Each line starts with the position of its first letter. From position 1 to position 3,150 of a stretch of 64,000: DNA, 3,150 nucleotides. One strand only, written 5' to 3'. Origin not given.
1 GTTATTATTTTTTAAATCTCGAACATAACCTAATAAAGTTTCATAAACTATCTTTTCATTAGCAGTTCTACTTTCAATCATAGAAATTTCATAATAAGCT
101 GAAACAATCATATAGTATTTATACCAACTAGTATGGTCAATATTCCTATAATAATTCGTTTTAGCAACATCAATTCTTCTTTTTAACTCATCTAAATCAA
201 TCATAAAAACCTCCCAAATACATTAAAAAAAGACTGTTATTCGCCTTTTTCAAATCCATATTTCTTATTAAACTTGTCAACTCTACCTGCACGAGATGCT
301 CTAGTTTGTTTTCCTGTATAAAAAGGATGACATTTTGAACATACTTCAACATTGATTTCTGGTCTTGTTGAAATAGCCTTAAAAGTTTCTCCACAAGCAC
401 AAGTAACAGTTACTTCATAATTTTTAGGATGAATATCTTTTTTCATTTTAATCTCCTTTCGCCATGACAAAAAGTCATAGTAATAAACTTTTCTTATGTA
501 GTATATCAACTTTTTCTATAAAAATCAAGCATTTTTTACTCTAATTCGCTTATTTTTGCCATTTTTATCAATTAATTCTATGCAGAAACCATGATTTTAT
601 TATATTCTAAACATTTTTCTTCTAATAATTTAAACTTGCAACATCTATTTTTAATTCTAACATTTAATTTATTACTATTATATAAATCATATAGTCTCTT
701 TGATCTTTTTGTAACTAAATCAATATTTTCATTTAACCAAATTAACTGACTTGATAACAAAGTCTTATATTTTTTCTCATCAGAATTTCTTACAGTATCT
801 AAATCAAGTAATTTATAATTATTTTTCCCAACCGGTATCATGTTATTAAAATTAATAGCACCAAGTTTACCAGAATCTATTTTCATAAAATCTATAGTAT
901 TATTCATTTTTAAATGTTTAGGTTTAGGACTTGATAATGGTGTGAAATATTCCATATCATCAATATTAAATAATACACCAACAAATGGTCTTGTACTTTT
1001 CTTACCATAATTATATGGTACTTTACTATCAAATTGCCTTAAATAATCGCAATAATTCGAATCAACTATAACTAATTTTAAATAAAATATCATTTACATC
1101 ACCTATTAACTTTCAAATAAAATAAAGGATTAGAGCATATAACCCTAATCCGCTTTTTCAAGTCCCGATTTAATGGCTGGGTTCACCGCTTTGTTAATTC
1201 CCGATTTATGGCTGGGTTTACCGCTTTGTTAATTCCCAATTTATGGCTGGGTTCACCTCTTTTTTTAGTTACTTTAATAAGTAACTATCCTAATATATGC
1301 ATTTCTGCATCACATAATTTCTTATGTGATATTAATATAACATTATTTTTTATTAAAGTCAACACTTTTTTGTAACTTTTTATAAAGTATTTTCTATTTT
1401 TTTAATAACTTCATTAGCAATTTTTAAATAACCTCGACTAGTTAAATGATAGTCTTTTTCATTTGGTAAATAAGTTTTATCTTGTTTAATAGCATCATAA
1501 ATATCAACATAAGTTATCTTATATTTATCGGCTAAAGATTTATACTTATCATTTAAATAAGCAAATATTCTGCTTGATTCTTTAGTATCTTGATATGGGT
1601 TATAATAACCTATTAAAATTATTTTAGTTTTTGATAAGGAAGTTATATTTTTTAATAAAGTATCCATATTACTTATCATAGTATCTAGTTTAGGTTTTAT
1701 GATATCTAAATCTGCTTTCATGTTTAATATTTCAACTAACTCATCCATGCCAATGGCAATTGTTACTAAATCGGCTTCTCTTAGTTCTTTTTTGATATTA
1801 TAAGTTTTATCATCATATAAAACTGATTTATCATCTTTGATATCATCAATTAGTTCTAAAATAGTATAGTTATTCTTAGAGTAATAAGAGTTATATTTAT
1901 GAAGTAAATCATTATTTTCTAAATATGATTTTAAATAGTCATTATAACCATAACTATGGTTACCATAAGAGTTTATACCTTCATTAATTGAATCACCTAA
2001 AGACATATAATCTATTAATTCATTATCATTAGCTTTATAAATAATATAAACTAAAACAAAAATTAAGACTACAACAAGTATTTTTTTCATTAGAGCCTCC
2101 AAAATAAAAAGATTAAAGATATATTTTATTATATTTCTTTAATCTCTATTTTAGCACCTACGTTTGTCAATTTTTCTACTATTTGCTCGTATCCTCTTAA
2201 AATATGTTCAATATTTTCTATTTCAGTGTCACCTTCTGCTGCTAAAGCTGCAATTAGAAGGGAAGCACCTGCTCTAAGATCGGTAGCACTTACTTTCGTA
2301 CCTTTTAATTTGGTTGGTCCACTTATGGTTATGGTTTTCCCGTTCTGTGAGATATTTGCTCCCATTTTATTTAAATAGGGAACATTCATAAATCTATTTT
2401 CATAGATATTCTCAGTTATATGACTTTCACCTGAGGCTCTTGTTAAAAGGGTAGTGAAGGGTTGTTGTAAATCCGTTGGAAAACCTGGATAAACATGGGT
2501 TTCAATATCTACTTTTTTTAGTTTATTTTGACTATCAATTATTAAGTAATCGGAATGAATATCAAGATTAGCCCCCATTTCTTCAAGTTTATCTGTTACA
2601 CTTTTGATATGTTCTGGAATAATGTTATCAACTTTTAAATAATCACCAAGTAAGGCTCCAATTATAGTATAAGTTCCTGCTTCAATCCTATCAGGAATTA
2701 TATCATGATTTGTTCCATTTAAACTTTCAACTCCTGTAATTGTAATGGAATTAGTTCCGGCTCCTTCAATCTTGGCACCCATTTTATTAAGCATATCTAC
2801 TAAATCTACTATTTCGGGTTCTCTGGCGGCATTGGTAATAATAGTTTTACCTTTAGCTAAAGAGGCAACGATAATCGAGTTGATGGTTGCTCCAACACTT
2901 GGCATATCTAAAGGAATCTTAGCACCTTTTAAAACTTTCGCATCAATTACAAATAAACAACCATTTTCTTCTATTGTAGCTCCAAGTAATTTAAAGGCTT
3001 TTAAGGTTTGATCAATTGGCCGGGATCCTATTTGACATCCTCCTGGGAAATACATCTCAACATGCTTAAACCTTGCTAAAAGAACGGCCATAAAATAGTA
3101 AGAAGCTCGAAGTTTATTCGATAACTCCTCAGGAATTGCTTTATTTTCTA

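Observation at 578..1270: Type III toxin-antitoxin locus (ToxIN/AbiQ architecture): about 2.8 x 36-nt repeats, terminator, then a ToxN-like gene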

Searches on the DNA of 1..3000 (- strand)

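Call 7: search_rna_families(source=window, start=1, end=3000, threshold=evalue, max_evalue=1, show_alignments=3)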
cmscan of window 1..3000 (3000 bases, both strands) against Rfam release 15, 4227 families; matches with E-value up to 1: 1.
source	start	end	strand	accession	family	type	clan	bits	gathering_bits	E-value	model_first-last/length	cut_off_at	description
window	453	480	-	RF03156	L31-Firmicutes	Cis-reg; leader;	CL00118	31.7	33.3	0.00049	1-32/32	no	L31-Firmicutes ribosomal protein leader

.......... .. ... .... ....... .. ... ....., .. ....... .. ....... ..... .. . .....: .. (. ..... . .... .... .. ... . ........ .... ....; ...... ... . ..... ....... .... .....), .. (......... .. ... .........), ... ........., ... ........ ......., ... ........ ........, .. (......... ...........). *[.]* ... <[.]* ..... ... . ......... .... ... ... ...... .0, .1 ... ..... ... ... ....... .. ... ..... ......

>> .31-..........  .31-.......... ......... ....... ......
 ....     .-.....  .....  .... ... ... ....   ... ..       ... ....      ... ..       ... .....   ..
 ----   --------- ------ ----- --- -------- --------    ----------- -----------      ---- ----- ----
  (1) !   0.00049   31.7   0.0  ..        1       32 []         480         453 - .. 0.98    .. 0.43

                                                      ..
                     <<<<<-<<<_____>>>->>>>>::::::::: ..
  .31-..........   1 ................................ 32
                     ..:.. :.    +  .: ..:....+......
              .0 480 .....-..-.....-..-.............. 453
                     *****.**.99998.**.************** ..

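Call 23: build_rna_model(alignment_id=A3, structure=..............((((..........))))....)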
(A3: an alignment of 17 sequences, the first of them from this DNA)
Model R1 built from alignment A3 (17 sequences, 36 columns); structure: as given.
model positions 36; base pairs 4; branch points 0; effective number of sequences 11.02; information 1.511 bits per position. Calibrated on 0.2 Mb of random sequence (short: E-values are rough).
structure used (alignment columns):
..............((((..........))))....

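Call 24: search_with_rna_model(model_id=R1, source=window, max_evalue=10, show_alignments=5)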
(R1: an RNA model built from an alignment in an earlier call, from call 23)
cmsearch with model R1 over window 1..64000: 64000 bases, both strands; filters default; matches with E-value up to 10: 6.
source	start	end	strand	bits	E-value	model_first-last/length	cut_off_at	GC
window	1160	1195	-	59.7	2.7e-14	1-36/36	no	0.47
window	1231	1265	-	47.1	7.3e-11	1-36/36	no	0.37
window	1196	1230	-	42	1.8e-09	1-36/36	no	0.43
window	46536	46574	-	10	0.98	1-36/36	no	0.33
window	52144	52152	-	7.6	4.5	20-28/36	no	0.22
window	55960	55990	-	7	6.4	1-36/36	no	0.45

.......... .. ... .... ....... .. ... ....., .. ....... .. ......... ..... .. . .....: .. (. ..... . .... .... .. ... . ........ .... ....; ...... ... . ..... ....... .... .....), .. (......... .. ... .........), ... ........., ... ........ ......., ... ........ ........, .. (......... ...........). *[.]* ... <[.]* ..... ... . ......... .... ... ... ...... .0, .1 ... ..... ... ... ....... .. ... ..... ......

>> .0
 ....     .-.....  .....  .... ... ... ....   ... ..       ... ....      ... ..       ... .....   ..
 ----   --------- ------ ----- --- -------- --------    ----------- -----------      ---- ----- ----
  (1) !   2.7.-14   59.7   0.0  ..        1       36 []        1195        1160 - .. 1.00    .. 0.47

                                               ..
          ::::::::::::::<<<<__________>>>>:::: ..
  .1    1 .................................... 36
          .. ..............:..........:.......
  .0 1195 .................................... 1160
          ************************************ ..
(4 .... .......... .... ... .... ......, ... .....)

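Call 25: search_with_rna_model(model_id=R1, sources=[window, L001, L002, L003, L004, L005, L006, L007, L008, L009, L010, L011, L012, L013, L014, L015, L016, L017, L018, L019, L020, L021, L022, L023, L024, L025, L026, L027, L028, L029, L030, L031, L032, L033, L034, L035, L036, L037, L038, L039, L040], max_evalue=0.01, make_alignment=true)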
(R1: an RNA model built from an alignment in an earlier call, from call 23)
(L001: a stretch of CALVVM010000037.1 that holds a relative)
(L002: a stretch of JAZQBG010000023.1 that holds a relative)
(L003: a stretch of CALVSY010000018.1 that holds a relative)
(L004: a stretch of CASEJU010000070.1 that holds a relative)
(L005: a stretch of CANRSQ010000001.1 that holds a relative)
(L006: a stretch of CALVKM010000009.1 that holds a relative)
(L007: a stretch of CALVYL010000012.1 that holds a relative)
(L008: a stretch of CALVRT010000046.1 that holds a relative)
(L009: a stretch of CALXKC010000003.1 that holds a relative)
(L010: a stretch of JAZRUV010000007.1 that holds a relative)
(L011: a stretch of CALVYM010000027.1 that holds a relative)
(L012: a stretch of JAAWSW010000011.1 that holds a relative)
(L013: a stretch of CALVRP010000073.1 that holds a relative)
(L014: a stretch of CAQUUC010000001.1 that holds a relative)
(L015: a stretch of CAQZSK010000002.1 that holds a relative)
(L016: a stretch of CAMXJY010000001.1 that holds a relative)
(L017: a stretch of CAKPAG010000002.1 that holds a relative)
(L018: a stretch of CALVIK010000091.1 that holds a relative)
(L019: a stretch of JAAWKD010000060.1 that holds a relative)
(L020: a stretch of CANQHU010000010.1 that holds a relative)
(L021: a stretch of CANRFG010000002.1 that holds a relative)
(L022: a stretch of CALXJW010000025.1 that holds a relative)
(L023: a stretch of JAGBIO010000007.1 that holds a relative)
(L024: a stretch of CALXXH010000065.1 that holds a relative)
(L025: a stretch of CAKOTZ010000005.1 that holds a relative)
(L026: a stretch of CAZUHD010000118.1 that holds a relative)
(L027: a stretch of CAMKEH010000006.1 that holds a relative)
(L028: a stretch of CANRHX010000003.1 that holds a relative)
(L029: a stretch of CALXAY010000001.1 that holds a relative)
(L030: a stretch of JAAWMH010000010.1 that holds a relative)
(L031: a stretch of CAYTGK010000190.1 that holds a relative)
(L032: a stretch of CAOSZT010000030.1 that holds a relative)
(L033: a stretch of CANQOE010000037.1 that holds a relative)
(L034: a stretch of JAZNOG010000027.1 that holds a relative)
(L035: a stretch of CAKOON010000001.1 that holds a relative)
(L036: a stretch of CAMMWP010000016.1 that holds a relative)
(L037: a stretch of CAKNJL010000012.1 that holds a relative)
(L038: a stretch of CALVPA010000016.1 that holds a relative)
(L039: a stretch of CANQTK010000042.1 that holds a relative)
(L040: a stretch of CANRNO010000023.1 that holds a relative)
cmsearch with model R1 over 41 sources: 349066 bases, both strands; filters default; matches with E-value up to 0.01: 108.
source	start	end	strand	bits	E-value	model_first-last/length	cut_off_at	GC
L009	3802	3837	+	64.8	5.9e-15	1-36/36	no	0.36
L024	2885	2920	+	64.8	5.9e-15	1-36/36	no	0.36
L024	2921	2956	+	64.8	5.9e-15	1-36/36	no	0.36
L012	3859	3894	+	64.5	7.5e-15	1-36/36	no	0.42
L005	3842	3877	+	64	9.9e-15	1-36/36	no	0.42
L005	3806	3841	+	62.6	2.4e-14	1-36/36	no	0.44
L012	3823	3858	+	62.5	2.5e-14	1-36/36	no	0.36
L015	3830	3865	+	62.4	2.7e-14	1-36/36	no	0.36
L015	3866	3901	+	62.4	2.7e-14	1-36/36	no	0.36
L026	3820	3855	+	61.9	3.7e-14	1-36/36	no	0.36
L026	3856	3891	+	61.9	3.7e-14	1-36/36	no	0.36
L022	66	101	+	61.5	4.9e-14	1-36/36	no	0.36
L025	3835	3870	+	61.5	4.9e-14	1-36/36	no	0.36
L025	3871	3906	+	61.5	4.9e-14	1-36/36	no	0.36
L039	3649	3684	+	61.5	4.9e-14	1-36/36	no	0.36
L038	3732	3767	+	60.4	9.6e-14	1-36/36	no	0.44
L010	3835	3870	+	60.1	1.2e-13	1-36/36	no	0.39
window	1160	1195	-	59.7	1.5e-13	1-36/36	no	0.47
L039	3613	3648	+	59.4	1.8e-13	1-36/36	no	0.33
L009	3766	3801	+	58.8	2.7e-13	1-36/36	no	0.33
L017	3624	3659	+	58.8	2.7e-13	1-36/36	no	0.33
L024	2849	2884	+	58.8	2.7e-13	1-36/36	no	0.33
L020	3867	3902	+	58.8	2.7e-13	1-36/36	no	0.39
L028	3867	3902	+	58.8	2.7e-13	1-36/36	no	0.39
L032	3868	3903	+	58.8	2.7e-13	1-36/36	no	0.39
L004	3803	3838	+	58.6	2.9e-13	1-36/36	no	0.44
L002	3812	3847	+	58.5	3.1e-13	1-36/36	no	0.44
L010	3799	3834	+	58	4.4e-13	1-36/36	no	0.39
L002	3848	3883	+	58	4.5e-13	1-36/36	no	0.47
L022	30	65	+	57.9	4.6e-13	1-36/36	no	0.39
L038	3696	3731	+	57.7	5.3e-13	1-36/36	no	0.42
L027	3788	3823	+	56.7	9.6e-13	1-36/36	no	0.31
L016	3890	3925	+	55.9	1.6e-12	1-36/36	no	0.39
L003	2994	3029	+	55.7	1.8e-12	1-36/36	no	0.47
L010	3871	3905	+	55.7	1.8e-12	1-36/36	no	0.37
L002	3776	3811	+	55.6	2e-12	1-36/36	no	0.44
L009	3838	3872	+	54.3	4.5e-12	1-36/36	no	0.37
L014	3864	3898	+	54.3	4.5e-12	1-36/36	no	0.37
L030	923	957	+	54.3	4.5e-12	1-36/36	no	0.37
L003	3030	3065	+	53.6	6.7e-12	1-36/36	no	0.42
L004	3875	3910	+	53.6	6.7e-12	1-36/36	no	0.42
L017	3694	3728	+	53.3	8.5e-12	1-36/36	no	0.4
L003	2958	2993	+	53.2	8.7e-12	1-36/36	no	0.44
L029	25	59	+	52.8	1.2e-11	1-36/36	no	0.37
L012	3787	3822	+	52.7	1.2e-11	1-36/36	no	0.47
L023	3861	3896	+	52.5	1.4e-11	1-36/36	no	0.39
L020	3832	3866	+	52.2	1.6e-11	1-36/36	no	0.34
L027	3824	3858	+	52.2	1.6e-11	1-36/36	no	0.34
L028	3832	3866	+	52.2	1.6e-11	1-36/36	no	0.34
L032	3833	3867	+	52.2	1.6e-11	1-36/36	no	0.34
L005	3770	3805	+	52.1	1.7e-11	1-36/36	no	0.47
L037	3820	3854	+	51.8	2.1e-11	1-36/36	no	0.37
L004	3839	3874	+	51.2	3.2e-11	1-36/36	no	0.5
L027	3859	3894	+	51.1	3.2e-11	1-36/36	no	0.42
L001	2241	2275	+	50.4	5.1e-11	1-36/36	no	0.46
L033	8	42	+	49.8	7.5e-11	1-36/36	no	0.46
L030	958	992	+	49.8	7.7e-11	1-36/36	no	0.31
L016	3820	3855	+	49.6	8.7e-11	1-36/36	no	0.36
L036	3820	3854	+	49.5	9.1e-11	1-36/36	no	0.4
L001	2276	2310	+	49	1.2e-10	1-36/36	no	0.46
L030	888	922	+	48.2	2e-10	1-36/36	no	0.34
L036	3855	3889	+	47.9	2.5e-10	1-36/36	no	0.37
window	1231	1265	-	47.1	4e-10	1-36/36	no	0.37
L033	43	77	+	46.4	6.4e-10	1-36/36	no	0.49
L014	3829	3863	+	46.2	7.2e-10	1-36/36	no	0.31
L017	3660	3693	+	45.7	9.9e-10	1-36/36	no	0.44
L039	3577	3612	+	45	1.6e-09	1-36/36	no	0.33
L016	3856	3889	+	44.6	2e-09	1-36/36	no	0.35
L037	3855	3889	+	44.5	2.1e-09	1-36/36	no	0.37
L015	3794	3829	+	42.5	7.2e-09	1-36/36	no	0.33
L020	3795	3831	+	42.5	7.4e-09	1-36/36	no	0.35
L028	3795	3831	+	42.5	7.4e-09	1-36/36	no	0.35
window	1196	1230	-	42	9.9e-09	1-36/36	no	0.43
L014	3899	3933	+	41.9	1.1e-08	1-36/36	no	0.31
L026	3783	3818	+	39.1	6.4e-08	1-36/36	no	0.33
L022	2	29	+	37.5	1.6e-07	9-36/36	no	0.43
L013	3705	3739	+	36.9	2.4e-07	1-36/36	no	0.43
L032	3796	3832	+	35.6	5.5e-07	1-36/36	no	0.38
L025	3799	3834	+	34.9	8.5e-07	1-36/36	no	0.36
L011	3236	3271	+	34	1.5e-06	1-36/36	no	0.39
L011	3272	3307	+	34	1.5e-06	1-36/36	no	0.39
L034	3857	3890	+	34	1.6e-06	1-36/36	no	0.41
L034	3891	3924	+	34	1.6e-06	1-36/36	no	0.41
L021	3851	3884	+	33.2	2.5e-06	1-36/36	no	0.38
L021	3885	3918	+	33.2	2.5e-06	1-36/36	no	0.38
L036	3785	3819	+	32.9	3e-06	1-36/36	no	0.34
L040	9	46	+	30.9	1.1e-05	1-36/36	no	0.39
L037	3785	3819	+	30.5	1.4e-05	1-36/36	no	0.37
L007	2767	2800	+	29.6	2.4e-05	1-36/36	no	0.41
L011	3200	3235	+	28.6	4.6e-05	1-36/36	no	0.39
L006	3797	3832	+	28.5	4.9e-05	1-36/36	no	0.42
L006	3867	3902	+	28.5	4.9e-05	1-36/36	no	0.42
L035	3849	3882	+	26.9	0.00013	1-36/36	no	0.5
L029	1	24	+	26.6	0.00016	12-36/36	5'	0.38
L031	833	866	+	26.1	0.00022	1-36/36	no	0.5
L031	867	900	+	26.1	0.00022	1-36/36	no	0.5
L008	3001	3035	+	25.5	0.00031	1-36/36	no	0.43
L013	3740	3774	+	25.5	0.00031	1-36/36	no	0.43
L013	3775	3809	+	24.8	0.00048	1-36/36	no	0.43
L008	3768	3804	+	23.7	0.00098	1-36/36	no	0.49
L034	3822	3856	+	23.5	0.0011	1-36/36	no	0.4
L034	4559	4593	+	23.5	0.0011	1-36/36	no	0.4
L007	2697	2732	+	23.1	0.0015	1-36/36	no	0.42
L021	3816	3850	+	22.8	0.0018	1-36/36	no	0.37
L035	3883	3917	+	21.5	0.0038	1-36/36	no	0.46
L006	3833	3860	+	20.5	0.0074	1-36/36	no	0.5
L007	2733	2760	+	20.5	0.0074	1-36/36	no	0.5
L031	1589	1625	+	20.5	0.0075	1-36/36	no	0.43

Alignment A4: 108 matches aligned to the model, 51 columns, each read 5' to 3' on its own strand. Consensus structure (alignment columns), stored with it:
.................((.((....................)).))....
